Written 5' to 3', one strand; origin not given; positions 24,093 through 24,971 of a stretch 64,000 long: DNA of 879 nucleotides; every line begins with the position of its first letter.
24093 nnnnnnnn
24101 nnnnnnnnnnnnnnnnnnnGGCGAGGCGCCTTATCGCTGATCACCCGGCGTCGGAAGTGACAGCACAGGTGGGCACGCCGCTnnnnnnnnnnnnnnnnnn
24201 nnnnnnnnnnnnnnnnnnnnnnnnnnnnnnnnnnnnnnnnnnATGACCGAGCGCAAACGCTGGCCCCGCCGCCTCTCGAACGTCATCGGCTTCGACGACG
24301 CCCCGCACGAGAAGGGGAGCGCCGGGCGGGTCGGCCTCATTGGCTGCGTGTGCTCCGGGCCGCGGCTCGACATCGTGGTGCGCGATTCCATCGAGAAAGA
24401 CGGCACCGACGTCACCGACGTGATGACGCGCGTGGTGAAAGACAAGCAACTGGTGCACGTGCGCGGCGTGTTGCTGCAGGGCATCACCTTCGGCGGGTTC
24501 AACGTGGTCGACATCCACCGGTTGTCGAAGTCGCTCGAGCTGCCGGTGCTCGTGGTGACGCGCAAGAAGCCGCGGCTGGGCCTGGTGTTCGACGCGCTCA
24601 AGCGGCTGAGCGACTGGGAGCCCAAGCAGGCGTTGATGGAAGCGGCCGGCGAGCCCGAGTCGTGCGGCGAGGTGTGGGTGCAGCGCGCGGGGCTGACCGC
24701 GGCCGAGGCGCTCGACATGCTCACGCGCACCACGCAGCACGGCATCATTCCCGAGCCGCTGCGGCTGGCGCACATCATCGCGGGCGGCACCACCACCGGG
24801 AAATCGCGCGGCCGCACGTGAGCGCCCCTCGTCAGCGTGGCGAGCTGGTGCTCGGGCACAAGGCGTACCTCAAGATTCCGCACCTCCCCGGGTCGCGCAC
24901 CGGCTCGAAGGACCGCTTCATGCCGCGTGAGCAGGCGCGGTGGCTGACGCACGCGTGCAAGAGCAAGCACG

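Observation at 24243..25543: DUF99 protein translationally coupled to a small KxDG adenylyltransferase (RNA-ligase-like): possible nucleic-acid repair/processing pair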

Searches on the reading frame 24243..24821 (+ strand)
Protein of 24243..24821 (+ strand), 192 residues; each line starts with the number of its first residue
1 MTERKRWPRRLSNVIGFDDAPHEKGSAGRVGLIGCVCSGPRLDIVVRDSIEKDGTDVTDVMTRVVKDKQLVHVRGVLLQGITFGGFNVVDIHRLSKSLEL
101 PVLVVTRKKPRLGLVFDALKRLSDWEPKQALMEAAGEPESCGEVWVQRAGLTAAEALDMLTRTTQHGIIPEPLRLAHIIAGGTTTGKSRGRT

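Call 3: search_protein_families(library=pfam, proteins=[window:24243-24821:+], max_evalue=0.1)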
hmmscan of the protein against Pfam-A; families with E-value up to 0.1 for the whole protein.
window:24243-24821:+ (192 aa): 1 family
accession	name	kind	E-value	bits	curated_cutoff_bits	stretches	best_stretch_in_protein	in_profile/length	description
PF01949.23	Endo_dU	-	7.7e-50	169.2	32.7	1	13-182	4-180/182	Endonuclease dU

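Call 4: search_protein_families(library=ncbifam, proteins=[window:24243-24821:+], max_evalue=0.1)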
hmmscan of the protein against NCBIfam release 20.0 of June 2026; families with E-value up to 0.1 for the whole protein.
window:24243-24821:+ (192 aa): 3 families
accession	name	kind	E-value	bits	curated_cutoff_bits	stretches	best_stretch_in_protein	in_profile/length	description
NF001977.0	PRK00766.1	equivalog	2.7e-46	157.3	235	1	13-191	11-194/195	hypothetical protein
NF052283.1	EndoDuHalo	equivalog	1.4e-14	54.1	200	1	42-182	34-179/186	endonuclease dU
NF038090.1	IscA_HesB_Se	subfamily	0.037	14.3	85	1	24-78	21-75/101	IscA/HesB family protein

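Call 5: search_protein_families(library=padloc, proteins=[window:24243-24821:+], max_evalue=0.1)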
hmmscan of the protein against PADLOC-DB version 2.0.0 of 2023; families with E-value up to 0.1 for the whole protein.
window:24243-24821:+ (192 aa): 0 families

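Call 7: search_solved_structures(query=window:24243-24821:+, max_evalue=1, show_alignments=1)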
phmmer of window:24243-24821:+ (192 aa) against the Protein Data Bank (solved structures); distinct sequences matched with E-value up to 1: 2.
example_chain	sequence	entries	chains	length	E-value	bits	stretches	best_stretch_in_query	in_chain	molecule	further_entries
2qh9_A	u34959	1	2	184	3.4e-31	111.5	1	29-191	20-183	UPF0215 protein AF_1433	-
1zav_A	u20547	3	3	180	0.4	13.5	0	51-117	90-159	50S ribosomal protein L10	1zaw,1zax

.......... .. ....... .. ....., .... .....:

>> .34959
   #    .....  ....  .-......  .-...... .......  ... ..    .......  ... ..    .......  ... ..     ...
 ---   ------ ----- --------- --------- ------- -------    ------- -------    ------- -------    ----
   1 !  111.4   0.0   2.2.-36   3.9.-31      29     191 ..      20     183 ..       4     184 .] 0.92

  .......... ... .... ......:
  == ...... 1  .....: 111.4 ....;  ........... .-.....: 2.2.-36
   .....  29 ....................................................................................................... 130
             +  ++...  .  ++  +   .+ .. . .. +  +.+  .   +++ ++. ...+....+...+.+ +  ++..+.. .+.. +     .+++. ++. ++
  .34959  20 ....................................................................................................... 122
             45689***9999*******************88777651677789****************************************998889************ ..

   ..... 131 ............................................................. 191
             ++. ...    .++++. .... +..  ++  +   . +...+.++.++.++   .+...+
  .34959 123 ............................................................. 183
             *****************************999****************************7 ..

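Call 16: find_homologous_proteins(query=window:24243-24821:+, max_evalue=0.001)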
Query window:24243-24821:+ (192 aa): 4106 proteins with E <= 0.001 among 4485 candidates; the best 120 are listed.
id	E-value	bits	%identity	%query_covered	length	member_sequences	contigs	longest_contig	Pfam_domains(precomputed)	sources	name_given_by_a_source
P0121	1.2e-122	425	100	100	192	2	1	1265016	PF01949.24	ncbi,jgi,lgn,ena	ncbi:MAG: DUF99 family protein [Myxococcaceae bacterium]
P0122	6.1e-99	347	81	100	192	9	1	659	PF01949.24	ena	-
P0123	2.2e-97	342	81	100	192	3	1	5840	PF01949.24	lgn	-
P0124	3.1e-95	335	80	100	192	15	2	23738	PF01949.24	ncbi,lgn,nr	ncbi:MAG: DUF99 family protein [Archangiaceae bacterium]|nr:DUF99 family protein [Archangiaceae bact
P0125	9.1e-95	334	79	100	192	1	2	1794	PF01949.24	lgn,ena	-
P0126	1.1e-94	333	79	100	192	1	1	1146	PF01949.24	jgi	jgi:endonuclease V-like protein UPF0215 family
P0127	2.2e-94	332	80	100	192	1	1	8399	PF01949.24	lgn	-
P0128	8.4e-94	330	79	98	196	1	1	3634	PF01949.24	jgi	jgi:endonuclease V-like protein UPF0215 family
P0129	1.3e-92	327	77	100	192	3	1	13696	PF01949.24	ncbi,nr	ncbi:MAG: DUF99 family protein [Myxococcales bacterium]|nr:DUF99 family protein [Myxococcales bacter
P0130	5.6e-92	325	77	97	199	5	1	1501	PF01949.24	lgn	-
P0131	6.9e-92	324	77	100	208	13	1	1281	PF01949.24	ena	-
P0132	7.8e-92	324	77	100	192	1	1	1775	PF01949.24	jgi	jgi:endonuclease V-like protein UPF0215 family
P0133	8.8e-92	324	77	98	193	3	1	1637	PF01949.24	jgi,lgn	jgi:endonuclease V-like protein UPF0215 family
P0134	1.4e-91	323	78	98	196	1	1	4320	PF01949.24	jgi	jgi:uncharacterized protein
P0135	1.6e-91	323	79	98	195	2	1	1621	PF01949.24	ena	-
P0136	7.0e-91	321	76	100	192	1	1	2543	PF01949.24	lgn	-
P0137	1.3e-90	320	77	98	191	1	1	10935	PF01949.24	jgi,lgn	jgi:uncharacterized protein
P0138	2.4e-90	319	77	98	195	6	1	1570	PF01949.24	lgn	-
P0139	6.4e-90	318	75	98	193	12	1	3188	PF01949.24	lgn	-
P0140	1.1e-89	317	74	97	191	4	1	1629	PF01949.24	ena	-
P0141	1.3e-89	317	75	100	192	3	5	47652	PF01949.24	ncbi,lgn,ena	-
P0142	2.2e-89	316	74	98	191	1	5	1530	PF01949.24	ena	-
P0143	5.7e-89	315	74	100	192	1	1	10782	PF01949.24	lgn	-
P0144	1.1e-87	311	76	97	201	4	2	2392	PF01949.24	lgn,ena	-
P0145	1.6e-87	310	74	97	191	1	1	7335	PF01949.24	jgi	jgi:uncharacterized protein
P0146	9.3e-87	308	73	97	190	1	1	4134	PF01949.24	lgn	-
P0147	4.9e-85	302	74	98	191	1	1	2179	PF01949.24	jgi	jgi:endonuclease V-like protein UPF0215 family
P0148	3.4e-81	289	70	100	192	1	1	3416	PF01949.24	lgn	-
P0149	5.2e-76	272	67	97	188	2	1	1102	PF01949.24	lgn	-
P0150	7.9e-76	272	67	97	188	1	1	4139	PF01949.24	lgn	-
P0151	1.7e-73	264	65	97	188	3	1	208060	PF01949.24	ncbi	-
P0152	3.6e-73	263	66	97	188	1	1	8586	PF01949.24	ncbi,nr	ncbi:MAG: DUF99 family protein [Myxococcaceae bacterium]|nr:DUF99 family protein [Myxococcaceae bact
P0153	1.2e-72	262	66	97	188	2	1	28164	PF01949.24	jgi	jgi:endonuclease V-like protein UPF0215 family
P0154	3.1e-72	260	65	97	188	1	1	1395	PF01949.24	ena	-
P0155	2.1e-71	257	65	97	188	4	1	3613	PF01949.24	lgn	-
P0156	2.3e-71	257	63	97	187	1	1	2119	PF01949.24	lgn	-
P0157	7.2e-71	256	64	97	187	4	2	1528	PF01949.24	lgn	-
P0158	2.8e-70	254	72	85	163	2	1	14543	PF01949.24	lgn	-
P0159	5.2e-70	253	64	97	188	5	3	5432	PF01949.24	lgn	-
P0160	5.6e-70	253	65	96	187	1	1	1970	PF01949.24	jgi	jgi:endonuclease V-like protein UPF0215 family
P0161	1.8e-69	251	63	97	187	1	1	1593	PF01949.24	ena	-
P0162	2.0e-69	251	64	96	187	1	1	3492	PF01949.24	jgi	jgi:endonuclease V-like protein UPF0215 family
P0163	4.3e-69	250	64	97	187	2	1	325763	PF01949.24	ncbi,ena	-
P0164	4.5e-69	250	63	97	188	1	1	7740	PF01949.24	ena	-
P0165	6.9e-69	249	64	96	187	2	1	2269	PF01949.24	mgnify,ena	mgnify:CR=1 FL=1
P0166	8.7e-69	249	62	96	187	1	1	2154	PF01949.24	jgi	jgi:uncharacterized protein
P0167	1.5e-68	248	61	96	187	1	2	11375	PF01949.24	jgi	jgi:uncharacterized protein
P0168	1.7e-68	248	65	97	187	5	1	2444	PF01949.24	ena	-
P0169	1.8e-68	248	62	96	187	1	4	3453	PF01949.24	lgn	-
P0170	2.7e-68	247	64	95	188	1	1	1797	PF01949.24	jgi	jgi:uncharacterized protein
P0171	3.0e-68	247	63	97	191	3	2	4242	PF01949.24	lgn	-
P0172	5.7e-68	246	62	97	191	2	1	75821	PF01949.24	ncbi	-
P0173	6.4e-68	246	63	97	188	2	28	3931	PF01949.24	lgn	-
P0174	5.7e-67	243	60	96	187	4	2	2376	PF01949.24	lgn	-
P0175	4.6e-66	240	61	95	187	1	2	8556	PF01949.24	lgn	-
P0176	8.7e-66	239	62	97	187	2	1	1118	PF01949.24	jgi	jgi:endonuclease V-like protein UPF0215 family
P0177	1.9e-65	238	62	97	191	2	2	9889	PF01949.24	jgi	jgi:endonuclease V-like protein UPF0215 family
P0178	3.3e-65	237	60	96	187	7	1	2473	PF01949.24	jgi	jgi:endonuclease V-like protein UPF0215 family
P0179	6.2e-65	236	61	96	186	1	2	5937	PF01949.24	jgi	jgi:uncharacterized protein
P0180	1.3e-64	235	59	96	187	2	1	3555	PF01949.24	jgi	jgi:uncharacterized protein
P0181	1.6e-64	235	60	96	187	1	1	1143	PF01949.24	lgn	-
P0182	1.6e-64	235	58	96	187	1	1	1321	PF01949.24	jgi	jgi:uncharacterized protein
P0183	2.2e-64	235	60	96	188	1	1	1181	PF01949.24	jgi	jgi:endonuclease V-like protein UPF0215 family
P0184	4.6e-64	234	60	95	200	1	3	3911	PF01949.24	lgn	-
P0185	1.4e-63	232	60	96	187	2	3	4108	PF01949.24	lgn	-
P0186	1.5e-63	232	62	96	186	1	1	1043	PF01949.24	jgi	jgi:uncharacterized protein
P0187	1.8e-63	232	56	97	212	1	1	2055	PF01949.24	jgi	jgi:endonuclease V-like protein UPF0215 family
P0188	2.2e-63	231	58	96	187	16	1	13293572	PF01949.24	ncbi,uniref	ncbi:DUF99 family protein [Sorangium sp. So ce128]|uniref:endonuclease dU n=1 Tax=Sorangium sp. So c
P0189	6.4e-63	230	58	96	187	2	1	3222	PF01949.24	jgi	-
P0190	1.5e-62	229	59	95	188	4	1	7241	PF01949.24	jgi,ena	-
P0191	2.1e-61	225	60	97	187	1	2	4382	PF01949.24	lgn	-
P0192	2.4e-61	225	57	96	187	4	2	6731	PF01949.24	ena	-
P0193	3.9e-61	224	57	96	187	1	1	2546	PF01949.24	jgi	jgi:uncharacterized protein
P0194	2.9e-59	218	59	93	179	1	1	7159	PF01949.24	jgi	jgi:endonuclease V-like protein UPF0215 family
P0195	1.5e-58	216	56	95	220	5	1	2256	PF01949.24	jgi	-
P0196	2.8e-58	215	77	66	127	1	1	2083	PF01949.24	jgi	jgi:endonuclease V-like protein UPF0215 family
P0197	3.0e-57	211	57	95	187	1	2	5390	PF01949.24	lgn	-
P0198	1.9e-53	199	56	96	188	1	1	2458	PF01949.24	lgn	-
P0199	2.7e-53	198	56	96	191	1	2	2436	PF01949.24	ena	-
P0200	5.6e-53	197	57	96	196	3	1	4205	PF01949.24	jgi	-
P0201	1.6e-52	196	55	99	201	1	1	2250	PF01949.24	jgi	jgi:uncharacterized protein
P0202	1.8e-52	196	71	67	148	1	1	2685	PF01949.24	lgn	-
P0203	2.4e-52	195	52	95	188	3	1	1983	PF01949.24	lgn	-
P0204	2.4e-52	195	53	97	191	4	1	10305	PF01949.24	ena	-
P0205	3.9e-52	195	55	96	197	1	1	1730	PF01949.24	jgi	jgi:hypothetical protein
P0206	5.0e-52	194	55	96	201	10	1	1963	PF01949.24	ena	-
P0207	6.5e-52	194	56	96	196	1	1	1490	PF01949.24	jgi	jgi:hypothetical protein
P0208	7.4e-52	194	56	96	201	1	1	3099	PF01949.24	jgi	jgi:endonuclease V-like protein UPF0215 family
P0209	1.1e-51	193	53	95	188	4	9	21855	PF01949.24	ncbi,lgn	-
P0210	1.2e-51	193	56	96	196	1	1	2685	PF01949.24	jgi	jgi:endonuclease V-like protein UPF0215 family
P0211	1.4e-51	193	57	96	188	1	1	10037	PF01949.24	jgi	jgi:endonuclease V-like protein UPF0215 family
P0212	1.8e-51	192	54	95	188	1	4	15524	PF01949.24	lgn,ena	-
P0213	1.8e-51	192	53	95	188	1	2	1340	PF01949.24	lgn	-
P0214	2.0e-51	192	54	96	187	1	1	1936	PF01949.24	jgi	jgi:endonuclease V-like protein UPF0215 family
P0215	2.0e-51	192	56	96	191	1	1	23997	PF01949.24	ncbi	ncbi:MAG TPA: DUF99 family protein [Polyangia bacterium]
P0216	2.1e-51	192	56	96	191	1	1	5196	PF01949.24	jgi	jgi:hypothetical protein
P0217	2.2e-51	192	54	96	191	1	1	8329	PF01949.24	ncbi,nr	ncbi:MAG: DUF99 family protein [Proteobacteria bacterium]|nr:DUF99 family protein [Pseudomonadota ba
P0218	2.3e-51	192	54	95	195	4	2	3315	PF01949.24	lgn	-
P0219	2.5e-51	192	52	95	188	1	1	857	PF01949.24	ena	-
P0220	2.6e-51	192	54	94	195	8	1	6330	PF01949.24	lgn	-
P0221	2.7e-51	192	54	97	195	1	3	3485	PF01949.24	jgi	jgi:endonuclease V-like protein UPF0215 family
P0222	3.4e-51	192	54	95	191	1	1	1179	PF01949.24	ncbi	-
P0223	4.1e-51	191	56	96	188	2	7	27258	PF01949.24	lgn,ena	-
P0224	4.5e-51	191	52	97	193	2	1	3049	PF01949.24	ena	-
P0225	4.6e-51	191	62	76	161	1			PF01949.24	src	-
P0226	5.1e-51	191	56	85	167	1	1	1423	PF01949.24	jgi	jgi:uncharacterized protein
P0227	5.4e-51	191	53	95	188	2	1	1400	PF01949.24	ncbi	-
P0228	5.5e-51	191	52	96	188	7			PF01949.24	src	-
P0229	6.4e-51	191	53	96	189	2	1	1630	PF01949.24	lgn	-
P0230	6.4e-51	191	56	96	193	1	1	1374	PF01949.24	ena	-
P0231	6.7e-51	191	55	96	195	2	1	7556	PF01949.24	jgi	jgi:endonuclease V-like protein UPF0215 family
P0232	7.1e-51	190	55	96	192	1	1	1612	PF01949.24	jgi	jgi:hypothetical protein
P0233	7.3e-51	190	52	96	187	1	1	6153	PF01949.24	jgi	-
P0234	8.4e-51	190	51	96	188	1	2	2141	PF01949.24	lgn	-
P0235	8.7e-51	190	54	96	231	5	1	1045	PF01949.24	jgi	-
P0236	8.9e-51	190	55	95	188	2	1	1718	PF01949.24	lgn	-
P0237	9.1e-51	190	54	95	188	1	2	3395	PF01949.24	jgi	jgi:endonuclease V-like protein UPF0215 family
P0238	9.3e-51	190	54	95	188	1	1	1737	PF01949.24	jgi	jgi:endonuclease V-like protein UPF0215 family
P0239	1.1e-50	190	53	96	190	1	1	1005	PF01949.24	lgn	-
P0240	1.1e-50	190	53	95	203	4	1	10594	PF01949.24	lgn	-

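Call 65: find_encoding_contigs(protein=P0209, flank=6000, max_places=3)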
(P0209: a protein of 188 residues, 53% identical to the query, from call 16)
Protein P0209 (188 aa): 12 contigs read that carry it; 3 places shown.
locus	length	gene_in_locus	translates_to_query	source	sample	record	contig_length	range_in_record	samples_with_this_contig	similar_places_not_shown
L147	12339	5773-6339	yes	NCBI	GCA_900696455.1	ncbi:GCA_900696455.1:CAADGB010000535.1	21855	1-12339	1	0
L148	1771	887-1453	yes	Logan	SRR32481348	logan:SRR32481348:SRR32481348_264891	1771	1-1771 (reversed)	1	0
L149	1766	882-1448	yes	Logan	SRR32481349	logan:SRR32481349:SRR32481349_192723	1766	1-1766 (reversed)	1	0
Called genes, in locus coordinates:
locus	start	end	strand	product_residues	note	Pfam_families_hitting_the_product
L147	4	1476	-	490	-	-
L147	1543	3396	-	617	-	PF13490:zf-HC2 (weak), PF00069:Pkinase, PF07714:PK_Tyr_Ser-Thr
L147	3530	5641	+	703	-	PF00009:GTP_EFTU, PF03144:GTP_EFTU_D2, PF22042:EF-G_D2, PF14492:EFG_III, PF16658:RF3_C (weak), PF03764:EFG_IV, PF00679:EFG_C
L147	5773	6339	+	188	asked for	PF01949:Endo_dU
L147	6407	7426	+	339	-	PF04305:DUF455 (weak), PF11583:AurF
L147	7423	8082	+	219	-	PF00730:HhH-GPD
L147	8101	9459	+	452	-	PF00069:Pkinase, PF00072:Response_reg (weak)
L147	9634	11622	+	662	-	-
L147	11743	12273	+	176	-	-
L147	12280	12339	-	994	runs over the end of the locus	PF13948:DUF4215 (weak)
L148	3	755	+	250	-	?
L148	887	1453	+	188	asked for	PF01949:Endo_dU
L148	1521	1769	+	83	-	?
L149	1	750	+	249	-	?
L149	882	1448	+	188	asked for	PF01949:Endo_dU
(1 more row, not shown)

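Call 66: find_encoding_contigs(protein=P0215, flank=6000, max_places=2)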
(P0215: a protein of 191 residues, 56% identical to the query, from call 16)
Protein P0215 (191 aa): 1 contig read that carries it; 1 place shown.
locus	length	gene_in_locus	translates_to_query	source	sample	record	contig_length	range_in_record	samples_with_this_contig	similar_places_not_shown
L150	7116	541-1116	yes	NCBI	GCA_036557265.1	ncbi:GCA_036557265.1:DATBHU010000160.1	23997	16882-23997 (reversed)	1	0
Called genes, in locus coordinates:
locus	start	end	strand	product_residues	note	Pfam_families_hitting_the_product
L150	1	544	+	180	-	PF01427:Peptidase_M15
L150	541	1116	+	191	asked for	PF01949:Endo_dU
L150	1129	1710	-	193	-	-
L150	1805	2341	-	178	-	PF01842:ACT, PF22629:ACT_AHAS_ss, PF13710:ACT_5, PF10369:ALS_ss_C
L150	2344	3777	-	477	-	PF00205:TPP_enzyme_M, PF02775:TPP_enzyme_C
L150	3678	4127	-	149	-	PF02776:TPP_enzyme_N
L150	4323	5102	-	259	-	PF13489:Methyltransf_23, PF13847:Methyltransf_31 (weak), PF08241:Methyltransf_11, PF08242:Methyltransf_12, PF13649:Methyltransf_25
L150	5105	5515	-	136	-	PF00472:RF-1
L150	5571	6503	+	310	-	PF01734:Patatin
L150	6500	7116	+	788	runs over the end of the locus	-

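Call 67: find_encoding_contigs(protein=P0223, flank=6000, max_places=3)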
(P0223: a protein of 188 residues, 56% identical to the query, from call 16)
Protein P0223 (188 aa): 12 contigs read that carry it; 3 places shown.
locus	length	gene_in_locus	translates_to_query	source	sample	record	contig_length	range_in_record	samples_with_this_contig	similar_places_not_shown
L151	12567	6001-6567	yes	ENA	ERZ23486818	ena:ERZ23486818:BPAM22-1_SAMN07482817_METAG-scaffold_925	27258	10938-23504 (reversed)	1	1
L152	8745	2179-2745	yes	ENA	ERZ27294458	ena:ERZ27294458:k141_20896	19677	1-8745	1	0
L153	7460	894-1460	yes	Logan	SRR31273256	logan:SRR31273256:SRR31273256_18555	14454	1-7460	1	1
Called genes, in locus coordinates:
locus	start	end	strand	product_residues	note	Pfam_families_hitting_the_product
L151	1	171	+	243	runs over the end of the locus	PF01255:Prenyltransf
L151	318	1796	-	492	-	PF01979:Amidohydro_1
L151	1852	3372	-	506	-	PF00370:FGGY_N, PF02782:FGGY_C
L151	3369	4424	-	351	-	PF01210:NAD_Gly3P_dh_N, PF07479:NAD_Gly3P_dh_C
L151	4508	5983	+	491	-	PF01406:tRNA-synt_1e, PF09334:tRNA-synt_1g, PF00133:tRNA-synt_1 (weak), PF09190:DALR_2, PF23493:CysS_C (weak)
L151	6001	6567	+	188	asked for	PF01949:Endo_dU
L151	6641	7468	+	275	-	PF12974:Phosphonate-bd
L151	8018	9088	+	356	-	PF01063:Aminotran_4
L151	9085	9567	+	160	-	PF12802:MarR_2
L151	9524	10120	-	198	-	PF03942:DTW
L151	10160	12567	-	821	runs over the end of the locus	-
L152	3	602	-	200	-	?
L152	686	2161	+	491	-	PF01406:tRNA-synt_1e, PF09334:tRNA-synt_1g, PF00133:tRNA-synt_1 (weak), PF09190:DALR_2, PF23493:CysS_C (weak)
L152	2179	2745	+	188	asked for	PF01949:Endo_dU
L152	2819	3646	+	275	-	PF12974:Phosphonate-bd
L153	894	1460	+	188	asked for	PF01949:Endo_dU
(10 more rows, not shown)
